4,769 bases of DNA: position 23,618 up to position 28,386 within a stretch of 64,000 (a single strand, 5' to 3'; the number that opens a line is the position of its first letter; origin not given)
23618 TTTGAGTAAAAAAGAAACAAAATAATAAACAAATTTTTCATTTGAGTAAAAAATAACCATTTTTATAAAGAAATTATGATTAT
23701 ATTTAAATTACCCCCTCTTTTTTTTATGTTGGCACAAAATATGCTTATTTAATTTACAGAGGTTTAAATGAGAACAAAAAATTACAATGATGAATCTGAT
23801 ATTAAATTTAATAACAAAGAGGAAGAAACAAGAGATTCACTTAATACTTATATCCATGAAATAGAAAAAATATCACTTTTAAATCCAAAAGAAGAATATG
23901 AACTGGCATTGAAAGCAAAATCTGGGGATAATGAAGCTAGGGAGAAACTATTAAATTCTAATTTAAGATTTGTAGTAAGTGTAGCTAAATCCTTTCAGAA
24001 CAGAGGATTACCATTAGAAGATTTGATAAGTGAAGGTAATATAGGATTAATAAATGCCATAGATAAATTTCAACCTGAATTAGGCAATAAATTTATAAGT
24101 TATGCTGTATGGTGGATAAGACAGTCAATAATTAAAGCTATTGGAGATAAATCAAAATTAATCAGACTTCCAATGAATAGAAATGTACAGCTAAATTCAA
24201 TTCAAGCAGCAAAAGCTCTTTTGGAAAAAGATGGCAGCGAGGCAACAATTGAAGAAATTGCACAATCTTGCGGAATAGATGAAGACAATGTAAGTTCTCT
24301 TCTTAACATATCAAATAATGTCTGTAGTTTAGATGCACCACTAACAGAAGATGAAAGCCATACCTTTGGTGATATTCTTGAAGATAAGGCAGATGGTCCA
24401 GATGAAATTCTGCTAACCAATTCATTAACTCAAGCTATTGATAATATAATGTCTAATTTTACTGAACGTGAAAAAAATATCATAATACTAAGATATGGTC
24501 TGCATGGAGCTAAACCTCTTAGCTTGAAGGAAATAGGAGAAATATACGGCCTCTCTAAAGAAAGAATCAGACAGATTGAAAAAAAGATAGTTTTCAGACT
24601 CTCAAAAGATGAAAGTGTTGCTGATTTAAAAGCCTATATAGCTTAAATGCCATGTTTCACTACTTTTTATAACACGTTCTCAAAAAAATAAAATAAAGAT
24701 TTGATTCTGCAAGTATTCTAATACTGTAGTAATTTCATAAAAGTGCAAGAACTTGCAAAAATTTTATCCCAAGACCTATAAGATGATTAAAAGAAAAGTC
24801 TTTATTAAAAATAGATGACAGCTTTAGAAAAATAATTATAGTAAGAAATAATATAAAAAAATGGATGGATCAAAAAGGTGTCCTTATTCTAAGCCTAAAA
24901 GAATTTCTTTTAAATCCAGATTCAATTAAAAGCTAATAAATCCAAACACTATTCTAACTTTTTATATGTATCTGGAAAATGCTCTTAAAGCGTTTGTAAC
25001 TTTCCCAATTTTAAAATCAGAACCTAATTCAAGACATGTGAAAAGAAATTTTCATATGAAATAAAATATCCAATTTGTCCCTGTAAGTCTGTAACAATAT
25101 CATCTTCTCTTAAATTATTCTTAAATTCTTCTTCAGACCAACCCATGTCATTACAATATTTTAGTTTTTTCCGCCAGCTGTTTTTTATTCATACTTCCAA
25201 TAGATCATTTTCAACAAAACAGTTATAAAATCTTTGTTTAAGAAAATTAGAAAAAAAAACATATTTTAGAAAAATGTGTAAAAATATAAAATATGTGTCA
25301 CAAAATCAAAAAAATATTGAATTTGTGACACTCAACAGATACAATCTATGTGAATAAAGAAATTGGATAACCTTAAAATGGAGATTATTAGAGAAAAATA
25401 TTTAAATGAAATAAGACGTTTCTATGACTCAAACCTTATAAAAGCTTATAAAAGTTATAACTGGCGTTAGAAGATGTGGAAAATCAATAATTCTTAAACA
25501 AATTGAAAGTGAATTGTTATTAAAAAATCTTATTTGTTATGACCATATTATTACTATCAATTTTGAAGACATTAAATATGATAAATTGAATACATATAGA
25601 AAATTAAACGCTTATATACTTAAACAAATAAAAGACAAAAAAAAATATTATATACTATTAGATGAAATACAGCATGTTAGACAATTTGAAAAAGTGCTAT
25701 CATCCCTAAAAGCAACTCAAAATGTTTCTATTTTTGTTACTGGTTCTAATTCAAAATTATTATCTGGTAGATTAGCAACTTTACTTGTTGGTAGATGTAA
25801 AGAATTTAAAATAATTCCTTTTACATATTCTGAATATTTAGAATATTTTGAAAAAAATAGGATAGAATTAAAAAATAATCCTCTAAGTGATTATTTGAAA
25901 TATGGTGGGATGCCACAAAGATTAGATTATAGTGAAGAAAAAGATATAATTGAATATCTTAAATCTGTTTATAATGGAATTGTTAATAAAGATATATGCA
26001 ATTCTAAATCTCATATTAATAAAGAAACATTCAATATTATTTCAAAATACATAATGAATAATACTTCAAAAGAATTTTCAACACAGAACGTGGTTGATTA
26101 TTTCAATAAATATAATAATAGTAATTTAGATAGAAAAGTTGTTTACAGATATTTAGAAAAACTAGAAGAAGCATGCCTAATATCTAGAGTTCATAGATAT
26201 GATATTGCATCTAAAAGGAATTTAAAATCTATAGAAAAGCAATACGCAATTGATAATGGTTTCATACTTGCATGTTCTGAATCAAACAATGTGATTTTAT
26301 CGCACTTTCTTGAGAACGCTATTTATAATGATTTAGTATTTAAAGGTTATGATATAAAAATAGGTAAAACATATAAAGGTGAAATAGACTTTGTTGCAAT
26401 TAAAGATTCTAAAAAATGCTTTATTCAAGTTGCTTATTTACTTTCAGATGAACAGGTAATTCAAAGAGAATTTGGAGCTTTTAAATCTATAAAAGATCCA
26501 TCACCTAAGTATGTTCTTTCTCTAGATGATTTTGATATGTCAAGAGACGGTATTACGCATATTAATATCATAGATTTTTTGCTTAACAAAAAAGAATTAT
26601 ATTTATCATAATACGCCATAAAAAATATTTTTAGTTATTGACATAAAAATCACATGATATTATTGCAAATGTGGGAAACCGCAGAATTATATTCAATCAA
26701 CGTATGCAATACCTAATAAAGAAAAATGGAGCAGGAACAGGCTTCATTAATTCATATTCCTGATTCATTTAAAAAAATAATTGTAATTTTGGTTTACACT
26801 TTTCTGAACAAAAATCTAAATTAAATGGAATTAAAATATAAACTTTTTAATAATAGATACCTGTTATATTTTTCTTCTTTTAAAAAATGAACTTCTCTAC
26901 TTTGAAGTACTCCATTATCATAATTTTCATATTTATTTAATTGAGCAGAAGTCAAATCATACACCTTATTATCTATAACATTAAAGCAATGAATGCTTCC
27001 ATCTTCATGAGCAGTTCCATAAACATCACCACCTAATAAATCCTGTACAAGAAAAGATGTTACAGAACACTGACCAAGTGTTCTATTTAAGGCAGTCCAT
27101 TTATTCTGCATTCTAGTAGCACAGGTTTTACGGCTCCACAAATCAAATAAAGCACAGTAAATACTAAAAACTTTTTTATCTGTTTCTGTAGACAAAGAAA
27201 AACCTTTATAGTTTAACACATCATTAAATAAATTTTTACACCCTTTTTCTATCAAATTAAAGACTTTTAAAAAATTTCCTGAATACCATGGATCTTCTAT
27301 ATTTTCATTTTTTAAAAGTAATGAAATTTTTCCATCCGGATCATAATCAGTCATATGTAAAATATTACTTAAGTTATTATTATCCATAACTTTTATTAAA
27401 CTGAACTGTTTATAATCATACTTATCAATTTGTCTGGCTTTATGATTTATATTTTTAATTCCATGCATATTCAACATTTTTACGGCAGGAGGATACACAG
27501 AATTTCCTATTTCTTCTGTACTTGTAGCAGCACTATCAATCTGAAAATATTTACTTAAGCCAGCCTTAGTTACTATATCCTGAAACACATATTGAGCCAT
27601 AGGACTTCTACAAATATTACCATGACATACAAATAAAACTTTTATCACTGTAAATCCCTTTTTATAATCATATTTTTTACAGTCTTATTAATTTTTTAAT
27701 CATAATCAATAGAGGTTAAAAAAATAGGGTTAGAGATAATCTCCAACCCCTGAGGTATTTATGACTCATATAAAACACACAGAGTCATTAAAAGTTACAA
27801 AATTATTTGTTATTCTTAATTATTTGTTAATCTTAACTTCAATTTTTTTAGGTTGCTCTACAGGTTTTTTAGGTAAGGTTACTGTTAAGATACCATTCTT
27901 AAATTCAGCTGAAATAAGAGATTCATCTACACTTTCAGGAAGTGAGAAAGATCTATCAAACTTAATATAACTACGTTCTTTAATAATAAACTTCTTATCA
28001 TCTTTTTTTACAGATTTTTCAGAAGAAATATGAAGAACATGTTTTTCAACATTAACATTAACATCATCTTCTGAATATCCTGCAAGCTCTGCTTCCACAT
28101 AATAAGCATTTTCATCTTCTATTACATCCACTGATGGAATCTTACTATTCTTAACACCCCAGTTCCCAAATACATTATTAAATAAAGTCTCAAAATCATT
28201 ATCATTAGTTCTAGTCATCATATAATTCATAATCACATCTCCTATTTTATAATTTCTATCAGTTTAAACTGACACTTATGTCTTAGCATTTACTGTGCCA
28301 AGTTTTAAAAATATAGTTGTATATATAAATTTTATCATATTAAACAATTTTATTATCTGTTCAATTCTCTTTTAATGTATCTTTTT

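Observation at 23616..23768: Sigma-54 type promoter with phased upstream direct repeats in front of an alternative sigma factor gene (possible sigma cascade)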

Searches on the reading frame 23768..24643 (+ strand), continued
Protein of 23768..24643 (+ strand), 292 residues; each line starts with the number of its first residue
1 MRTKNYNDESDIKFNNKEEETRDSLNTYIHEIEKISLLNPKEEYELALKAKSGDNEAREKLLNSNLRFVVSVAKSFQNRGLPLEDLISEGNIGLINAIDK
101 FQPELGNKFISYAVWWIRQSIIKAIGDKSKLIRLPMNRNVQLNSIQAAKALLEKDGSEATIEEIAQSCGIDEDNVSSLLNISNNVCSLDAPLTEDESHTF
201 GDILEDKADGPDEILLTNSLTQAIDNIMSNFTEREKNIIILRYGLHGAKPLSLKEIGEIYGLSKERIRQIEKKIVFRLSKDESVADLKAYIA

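Call 56: search_protein_families(library=ncbifam, proteins=[L087:5704-7044:+, L087:4537-5691:+], max_evalue=1e-10)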
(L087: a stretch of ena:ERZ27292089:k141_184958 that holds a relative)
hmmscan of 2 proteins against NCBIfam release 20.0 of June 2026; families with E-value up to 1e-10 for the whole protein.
L087:5704-7044:+ (447 aa): 80 families (the best 25 are shown)
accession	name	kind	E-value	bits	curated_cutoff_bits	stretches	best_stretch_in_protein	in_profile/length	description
NF008469.0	PRK11361.1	equivalog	2.4e-140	468.3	714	1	2-446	4-452/461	acetoacetate metabolism transcriptional regulator AtoC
TIGR01818.1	ntrC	equivalog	2.8e-136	455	558.6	1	5-396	1-386/463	nitrogen regulation protein NR(I)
NF007689.0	PRK10365.1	equivalog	1.2e-128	429.7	760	1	4-445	7-439/441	sigma-54-dependent response regulator transcription factor ZraR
TIGR02915.1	PEP_resp_reg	equivalog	2.8e-125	418.7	502.6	1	5-442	1-436/445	PEP-CTERM-box response regulator transcription factor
TIGR01817.1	nifA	equivalog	2.6e-118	396.1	528.85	1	101-387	152-438/534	nif-specific transcriptional activator NifA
NF041946.1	LuxO_transreg_Vib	equivalog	1.9e-117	392.9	800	1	34-398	28-387/463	quorum-sensing sigma-54 dependent transcriptional regulator LuxO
NF051870.1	NAssimRespRegNtrX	equivalog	7.2e-117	391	600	1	4-445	3-447/452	nitrogen assimilation response regulator NtrX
NF008176.1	PRK10923.1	equivalog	3.7e-112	375.3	620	1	3-398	4-392/469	nitrogen regulation protein NR(I)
NF011695.0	PRK15115.1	equivalog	4.8e-112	375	763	1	4-440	8-428/445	two-component system response regulator GlrR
NF041552.1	TF_PrdR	equivalog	6.5e-107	358.2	795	1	125-446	249-574/577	sigma-54 dependent transcriptional regulator PrdR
NF050807.1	TransRegFlbDCaul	equivalog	2e-102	343.4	750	1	32-446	30-436/454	sigma-54-dependent transcriptional regulator FlbD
NF003451.0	PRK05022.1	equivalog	3e-100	336.3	476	1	114-443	155-503/512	nitric oxide reductase transcriptional regulator NorR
NF038308.1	RNA_repair_RtcR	equivalog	1.4e-99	334.4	650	1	87-399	124-444/530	RNA repair transcriptional activator RtcR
NF049963.1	RespRegFlgRCampy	domain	3.3e-97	326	750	1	5-445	3-424/429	fla regulon two-component system response regulator FlgR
TIGR02974.1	phageshock_pspF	equivalog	1.2e-89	300.9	443.55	1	146-394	1-252/336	phage shock protein operon transcriptional activator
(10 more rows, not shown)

L087:4537-5691:+ (385 aa): 68 families (the best 25 are shown)
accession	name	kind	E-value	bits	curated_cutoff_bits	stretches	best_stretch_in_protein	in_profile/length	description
NF008468.0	PRK11360.1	equivalog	2.4e-70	237.6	646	1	34-378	270-611/616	two-component system sensor histidine kinase AtoS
NF007688.0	PRK10364.1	equivalog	1e-55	189.3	479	1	141-380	225-456/460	two-component system sensor histidine kinase ZraS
NF052574.1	HisKinEspCMyxo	equivalog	1.2e-45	156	1200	1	126-378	387-640/785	serine histidine kinase EspC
NF046044.1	PnpS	equivalog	1.4e-43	149.4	400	1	23-374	46-390/390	two-component system histidine kinase PnpS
NF047497.1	HK_LIC_12097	equivalog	3.5e-37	128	500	1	133-375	127-366/367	LIC_12097 family sensor histidine kinase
NF053867.1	SprKinKinDBac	equivalog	1.8e-36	125.6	775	1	141-376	269-498/500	sporulation kinase KinD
NF010411.0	PRK13837.1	equivalog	3e-36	124.8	647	1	150-378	444-678/828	two-component system VirA-like sensor kinase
NF052573.1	HisKinEspAMyxo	equivalog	3.7e-32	111.2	1400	1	131-375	359-611/755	serine histidine kinase EspA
TIGR02966.1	phoR_proteo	equivalog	4.3e-32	111.5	334.2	1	32-372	6-332/333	phosphate regulon sensor histidine kinase PhoR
NF041777.1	sens_FixL_Rhizob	equivalog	1e-30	106.9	850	1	143-377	249-483/485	sensor protein FixL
NF047874.1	MASE3_PAS_HK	subfamily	8.9e-30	104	560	1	25-377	258-626/655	MASE3 domain-containing sensor histidine kinase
NF038348.1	T2SS_HK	subfamily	2.5e-29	102.2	450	1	260-375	459-573/574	histidine kinase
TIGR02956.1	TMAO_torS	equivalog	1.9e-28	99.1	676.5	1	155-380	463-687/967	TMAO reductase system sensor histidine kinase/response regulator TorS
NF008293.1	PRK11073.1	equivalog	2.7e-28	99.2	240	1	127-375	101-347/349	nitrogen regulation protein NR(II)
NF047496.1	HK_LIC11548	equivalog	3.3e-28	98.8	750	1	131-375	334-589/589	LIC_11548 family sensor histidine kinase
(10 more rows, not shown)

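Call 61: find_homologous_proteins(query=L087:5704-7044:+, max_evalue=1e-100)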
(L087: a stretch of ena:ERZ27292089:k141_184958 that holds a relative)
Query L087:5704-7044:+ (447 aa): 7460 proteins with E <= 1e-100 among 8000 candidates; the best 120 are listed.
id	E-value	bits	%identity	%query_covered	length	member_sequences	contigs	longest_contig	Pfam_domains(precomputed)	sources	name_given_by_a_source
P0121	6.0e-291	982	100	100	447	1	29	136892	PF00158.33,PF07724.21,PF25601.2,PF02954.26,PF00004.36,PF14532.13,PF07728.21,PF00072.31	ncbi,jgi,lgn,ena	-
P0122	3.8e-290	980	100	100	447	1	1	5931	PF00158.33,PF07724.21,PF25601.2,PF02954.26,PF00004.36,PF14532.13,PF07728.21,PF00072.31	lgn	-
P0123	4.1e-290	980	100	100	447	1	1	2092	PF00158.33,PF07724.21,PF25601.2,PF02954.26,PF00004.36,PF14532.13,PF07728.21,PF00072.31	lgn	-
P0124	5.4e-290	979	100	100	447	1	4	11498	PF00158.33,PF07724.21,PF25601.2,PF02954.26,PF00004.36,PF14532.13,PF07728.21,PF00072.31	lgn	-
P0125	3.1e-289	977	99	100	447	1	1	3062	PF00158.33,PF07724.21,PF25601.2,PF02954.26,PF00004.36,PF14532.13,PF07728.21,PF00072.31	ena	-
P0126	2.1e-288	974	98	100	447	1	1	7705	PF00158.33,PF07724.21,PF25601.2,PF02954.26,PF00004.36,PF14532.13,PF07728.21,PF00072.31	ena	-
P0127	3.4e-281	950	95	100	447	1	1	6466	PF00158.33,PF07724.21,PF25601.2,PF02954.26,PF00004.36,PF14532.13,PF07728.21,PF00072.31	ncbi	-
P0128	3.6e-281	950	95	100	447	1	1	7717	PF00158.33,PF07724.21,PF25601.2,PF02954.26,PF00004.36,PF14532.13,PF07728.21,PF00072.31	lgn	-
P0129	1.6e-279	945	96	100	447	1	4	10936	PF00158.33,PF07724.21,PF25601.2,PF02954.26,PF00004.36,PF14532.13,PF07728.21,PF00072.31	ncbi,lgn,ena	-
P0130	5.9e-279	943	96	100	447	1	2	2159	PF00158.33,PF07724.21,PF25601.2,PF02954.26,PF00004.36,PF14532.13,PF07728.21,PF00072.31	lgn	-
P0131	4.0e-278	940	96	100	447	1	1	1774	PF00158.33,PF07724.21,PF25601.2,PF02954.26,PF00004.36,PF14532.13,PF07728.21,PF00072.31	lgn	-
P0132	1.0e-276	936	94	100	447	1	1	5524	PF00158.33,PF07724.21,PF25601.2,PF02954.26,PF00004.36,PF14532.13,PF07728.21,PF00072.31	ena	-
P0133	3.5e-238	809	80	100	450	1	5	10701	PF00158.33,PF07724.21,PF25601.2,PF02954.26,PF00004.36,PF14532.13,PF07728.21,PF00072.31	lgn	-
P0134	7.5e-238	808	80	100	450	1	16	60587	PF00158.33,PF07724.21,PF25601.2,PF02954.26,PF00004.36,PF14532.13,PF07728.21,PF00072.31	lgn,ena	-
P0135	8.2e-238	807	80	100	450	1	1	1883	PF00158.33,PF07724.21,PF25601.2,PF02954.26,PF00004.36,PF14532.13,PF07728.21,PF00072.31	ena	-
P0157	8.7e-220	748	75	100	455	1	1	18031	PF00158.33,PF07724.21,PF25601.2,PF02954.26,PF00004.36,PF14532.13,PF07728.21,PF00072.31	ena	-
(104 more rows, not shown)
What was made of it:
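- Tried and rejected: The activator of this organism, sought through homologues of the L087 activator (call 61).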

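Call 62: find_encoding_contigs(protein=P0157, flank=10000, max_places=3)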
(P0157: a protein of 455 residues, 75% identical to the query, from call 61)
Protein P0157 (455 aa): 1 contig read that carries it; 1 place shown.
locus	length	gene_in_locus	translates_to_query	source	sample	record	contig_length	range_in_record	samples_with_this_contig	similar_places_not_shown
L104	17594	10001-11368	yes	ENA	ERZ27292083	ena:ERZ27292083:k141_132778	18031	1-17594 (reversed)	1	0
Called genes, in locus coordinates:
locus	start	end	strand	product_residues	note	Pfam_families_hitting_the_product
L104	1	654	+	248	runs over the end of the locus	PF00121:TIM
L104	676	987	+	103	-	PF03840:SecG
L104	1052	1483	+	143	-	-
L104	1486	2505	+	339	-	PF13145:Rotamase_2, PF13616:Rotamase_3, PF00639:Rotamase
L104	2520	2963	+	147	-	PF01029:NusB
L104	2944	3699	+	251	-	PF00557:Peptidase_M24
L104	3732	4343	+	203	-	PF00156:Pribosyltran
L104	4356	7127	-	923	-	PF07517:SecA_DEAD, PF01043:SecA_PP_bind, PF21090:P-loop_SecA, PF07516:SecA_SW, PF02810:SEC-C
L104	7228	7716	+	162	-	PF02674:Colicin_V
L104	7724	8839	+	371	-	PF13177:DNA_pol3_delta2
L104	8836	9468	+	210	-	PF00989:PAS, PF13426:PAS_9 (weak), PF00512:HisKA (weak)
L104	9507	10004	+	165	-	PF02518:HATPase_c, PF14501:HATPase_c_5 (weak)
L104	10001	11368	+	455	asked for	PF00072:Response_reg, PF00158:Sigma54_activat, PF14532:Sigma54_activ_2, PF00004:AAA (weak), PF07724:AAA_2, PF07728:AAA_5, PF25601:AAA_lid_14, PF02954:HTH_8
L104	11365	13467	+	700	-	PF00270:DEAD (faint), PF13307:Helicase_C_2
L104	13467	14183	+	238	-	-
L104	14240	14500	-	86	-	PF00166:Cpn10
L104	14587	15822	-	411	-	PF01553:Acyltransferase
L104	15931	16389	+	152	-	-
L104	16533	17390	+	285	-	PF00140:Sigma70_r1_2, PF04542:Sigma70_r2, PF04539:Sigma70_r3, PF04545:Sigma70_r4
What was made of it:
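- Tried and rejected: The one contig fetched (call 62) belongs to another relative.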

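Call 73: list_cluster_members(proteins=[P0013, P0018, P0020, P0027, P0029, P0041, P0051, P0073, P0028, P0107])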
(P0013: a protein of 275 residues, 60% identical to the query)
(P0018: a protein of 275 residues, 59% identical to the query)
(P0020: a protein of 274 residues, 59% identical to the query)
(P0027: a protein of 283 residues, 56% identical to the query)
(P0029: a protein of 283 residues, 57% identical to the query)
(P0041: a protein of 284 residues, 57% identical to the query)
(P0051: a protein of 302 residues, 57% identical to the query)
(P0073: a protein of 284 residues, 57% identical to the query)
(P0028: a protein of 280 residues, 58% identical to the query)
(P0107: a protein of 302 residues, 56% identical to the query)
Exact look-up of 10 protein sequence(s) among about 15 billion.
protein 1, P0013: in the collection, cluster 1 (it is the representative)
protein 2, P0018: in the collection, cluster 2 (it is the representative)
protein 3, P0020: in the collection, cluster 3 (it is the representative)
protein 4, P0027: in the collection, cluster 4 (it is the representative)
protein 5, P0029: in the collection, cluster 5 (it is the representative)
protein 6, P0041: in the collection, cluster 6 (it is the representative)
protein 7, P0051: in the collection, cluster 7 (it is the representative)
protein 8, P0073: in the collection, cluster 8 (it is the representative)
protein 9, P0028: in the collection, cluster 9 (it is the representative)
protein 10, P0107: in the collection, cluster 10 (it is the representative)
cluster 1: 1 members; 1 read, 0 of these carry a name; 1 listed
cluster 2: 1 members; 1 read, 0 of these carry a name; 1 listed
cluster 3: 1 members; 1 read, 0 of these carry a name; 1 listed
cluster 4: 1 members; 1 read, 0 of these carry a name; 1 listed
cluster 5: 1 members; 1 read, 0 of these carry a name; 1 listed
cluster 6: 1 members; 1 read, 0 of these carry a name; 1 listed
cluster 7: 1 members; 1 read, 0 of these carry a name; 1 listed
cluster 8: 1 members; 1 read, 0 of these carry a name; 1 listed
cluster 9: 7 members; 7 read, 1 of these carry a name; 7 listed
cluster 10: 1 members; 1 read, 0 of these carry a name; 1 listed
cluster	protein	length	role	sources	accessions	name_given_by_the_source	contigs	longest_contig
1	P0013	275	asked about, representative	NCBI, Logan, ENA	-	-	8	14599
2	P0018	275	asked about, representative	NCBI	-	-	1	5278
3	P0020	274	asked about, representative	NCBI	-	-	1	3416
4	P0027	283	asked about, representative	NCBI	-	-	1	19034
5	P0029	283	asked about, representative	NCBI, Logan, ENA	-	-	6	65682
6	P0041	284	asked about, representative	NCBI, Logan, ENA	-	-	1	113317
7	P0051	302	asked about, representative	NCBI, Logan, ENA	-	-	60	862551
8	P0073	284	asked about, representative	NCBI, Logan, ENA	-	-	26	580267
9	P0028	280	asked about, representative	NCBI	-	-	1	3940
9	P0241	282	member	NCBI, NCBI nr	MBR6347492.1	MAG: RNA polymerase sigma factor RpoD/SigA [Spirochaetales bacterium] | RNA polymerase sigma factor RpoD/SigA [Spirochaetales bacterium]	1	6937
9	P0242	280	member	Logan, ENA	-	-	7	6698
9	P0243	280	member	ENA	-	-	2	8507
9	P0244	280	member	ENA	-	-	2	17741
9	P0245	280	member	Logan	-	-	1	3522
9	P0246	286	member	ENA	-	-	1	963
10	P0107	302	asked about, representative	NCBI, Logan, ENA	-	-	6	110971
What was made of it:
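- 23768..24646 (+): Gene for a 292-aa group-2 (RpoS-like) sigma-70 family factor. NCBI names a relative RpoD/SigA [Spirochaetales bacterium] (call 73).
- Tried and rejected: These gave only 'Spirochaetales bacterium' (call 73).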

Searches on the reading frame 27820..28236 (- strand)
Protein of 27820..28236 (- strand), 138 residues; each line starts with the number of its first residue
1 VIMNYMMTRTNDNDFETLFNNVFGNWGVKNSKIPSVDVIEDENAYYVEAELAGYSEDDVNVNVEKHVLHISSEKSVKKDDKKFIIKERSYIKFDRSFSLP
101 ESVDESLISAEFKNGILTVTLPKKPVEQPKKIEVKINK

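Call 26: search_protein_families(library=ncbifam, proteins=[window:27820-28236:-], max_evalue=0.001)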
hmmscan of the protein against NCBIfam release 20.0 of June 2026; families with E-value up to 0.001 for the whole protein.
window:27820-28236:- (138 aa): 5 families
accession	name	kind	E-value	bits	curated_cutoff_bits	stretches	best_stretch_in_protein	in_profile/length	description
NF042420.1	Hsp18_Clos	equivalog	7.6e-23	81.2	195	1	10-135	15-145/147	heat shock protein Hsp18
NF041799.1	Hsp14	equivalog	9.1e-20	70.8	100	1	30-132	15-115/118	archaeal heat shock protein Hsp14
NF041800.1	Hsp20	equivalog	6.1e-18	65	140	1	26-136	59-161/162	archaeal heat shock protein Hsp20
NF008618.0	PRK11597.1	equivalog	3.1e-09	36.9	207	1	39-127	39-125/142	small heat shock chaperone IbpB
NF008013.0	PRK10743.1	equivalog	5.4e-09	36.3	212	1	14-134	15-136/137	small heat shock chaperone IbpA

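Call 57: find_related_loci(query=window:27823-28230:-, collection=metagenome_contigs, flank=1500)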
Query window:27823-28230:- (136 aa) in metagenome_contigs; peptide patterns used: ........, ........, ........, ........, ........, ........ (x = any residue, [..] = any of these).
365 stretches matched a pattern; 12 encode a relative of the query (tblastn E <= 1e-3); 12 distinct loci.
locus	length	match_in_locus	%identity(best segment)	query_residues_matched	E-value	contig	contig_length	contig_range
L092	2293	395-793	71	2-134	2e-65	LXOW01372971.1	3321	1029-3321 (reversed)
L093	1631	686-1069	70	1-127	8e-61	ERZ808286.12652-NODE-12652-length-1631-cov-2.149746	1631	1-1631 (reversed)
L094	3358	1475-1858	70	1-127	1e-56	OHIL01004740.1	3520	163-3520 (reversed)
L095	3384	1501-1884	70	1-127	6e-57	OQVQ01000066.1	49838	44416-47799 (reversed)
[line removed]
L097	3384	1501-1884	69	1-127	2e-56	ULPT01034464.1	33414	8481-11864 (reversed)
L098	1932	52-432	70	2-127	3e-56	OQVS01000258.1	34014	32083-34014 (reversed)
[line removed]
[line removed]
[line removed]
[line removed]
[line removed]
